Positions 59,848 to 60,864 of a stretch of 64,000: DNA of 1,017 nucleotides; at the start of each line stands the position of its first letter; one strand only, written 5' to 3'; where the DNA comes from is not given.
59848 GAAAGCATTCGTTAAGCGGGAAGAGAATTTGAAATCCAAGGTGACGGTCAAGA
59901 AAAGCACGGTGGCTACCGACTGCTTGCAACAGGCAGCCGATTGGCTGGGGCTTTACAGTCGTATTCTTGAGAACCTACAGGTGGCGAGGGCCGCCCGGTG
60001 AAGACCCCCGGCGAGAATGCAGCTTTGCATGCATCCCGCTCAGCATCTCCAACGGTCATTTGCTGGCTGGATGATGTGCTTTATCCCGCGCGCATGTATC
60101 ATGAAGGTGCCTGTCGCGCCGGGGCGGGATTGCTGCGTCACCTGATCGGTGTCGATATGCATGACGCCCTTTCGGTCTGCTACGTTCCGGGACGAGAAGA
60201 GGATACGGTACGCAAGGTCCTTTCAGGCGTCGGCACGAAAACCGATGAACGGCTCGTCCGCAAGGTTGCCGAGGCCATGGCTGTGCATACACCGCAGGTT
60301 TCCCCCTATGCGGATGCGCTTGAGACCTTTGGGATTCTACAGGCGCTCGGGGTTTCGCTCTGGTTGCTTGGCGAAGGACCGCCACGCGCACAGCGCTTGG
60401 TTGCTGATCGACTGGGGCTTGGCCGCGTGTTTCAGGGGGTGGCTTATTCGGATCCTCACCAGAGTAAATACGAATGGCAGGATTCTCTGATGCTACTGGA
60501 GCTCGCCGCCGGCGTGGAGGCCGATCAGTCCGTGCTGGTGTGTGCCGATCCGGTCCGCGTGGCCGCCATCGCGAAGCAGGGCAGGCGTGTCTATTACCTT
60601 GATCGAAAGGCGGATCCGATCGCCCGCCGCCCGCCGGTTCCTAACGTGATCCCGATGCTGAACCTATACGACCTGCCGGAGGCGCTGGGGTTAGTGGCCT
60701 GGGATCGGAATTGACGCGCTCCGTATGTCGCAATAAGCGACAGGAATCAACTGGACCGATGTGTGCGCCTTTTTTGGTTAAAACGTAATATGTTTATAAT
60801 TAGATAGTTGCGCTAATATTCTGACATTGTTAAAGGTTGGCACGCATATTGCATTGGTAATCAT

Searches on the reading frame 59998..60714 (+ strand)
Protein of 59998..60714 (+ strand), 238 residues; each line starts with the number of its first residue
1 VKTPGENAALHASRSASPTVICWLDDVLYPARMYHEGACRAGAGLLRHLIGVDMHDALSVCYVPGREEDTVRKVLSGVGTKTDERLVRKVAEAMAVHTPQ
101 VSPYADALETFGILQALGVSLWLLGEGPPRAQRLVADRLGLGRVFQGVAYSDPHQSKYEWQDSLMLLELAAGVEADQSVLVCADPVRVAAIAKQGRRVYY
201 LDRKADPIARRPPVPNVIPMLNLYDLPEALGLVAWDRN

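Call 5: search_protein_families(library=ncbifam, proteins=[window:59998-60714:+], max_evalue=0.01)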
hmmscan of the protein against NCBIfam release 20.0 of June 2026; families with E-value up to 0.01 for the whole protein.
window:59998-60714:+ (238 aa): 2 families
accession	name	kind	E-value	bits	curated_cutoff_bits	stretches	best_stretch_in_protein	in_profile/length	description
TIGR01428.1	HAD_type_II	equivalog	0.00087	19.3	125.4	1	70-206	63-195/197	haloacid dehalogenase type II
NF009698.0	PRK13223.1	equivalog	0.0014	17.9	466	1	78-195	77-194/272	phosphoglycolate phosphatase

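Call 6: search_protein_families(library=pfam, proteins=[window:59998-60714:+], max_evalue=0.01)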
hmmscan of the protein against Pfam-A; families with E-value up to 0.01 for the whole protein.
window:59998-60714:+ (238 aa): 1 family
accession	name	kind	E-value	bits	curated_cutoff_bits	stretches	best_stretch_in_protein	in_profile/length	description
PF00702.32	Hydrolase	-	0.00042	21.2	26.4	1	73-155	70-151/191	haloacid dehalogenase-like hydrolase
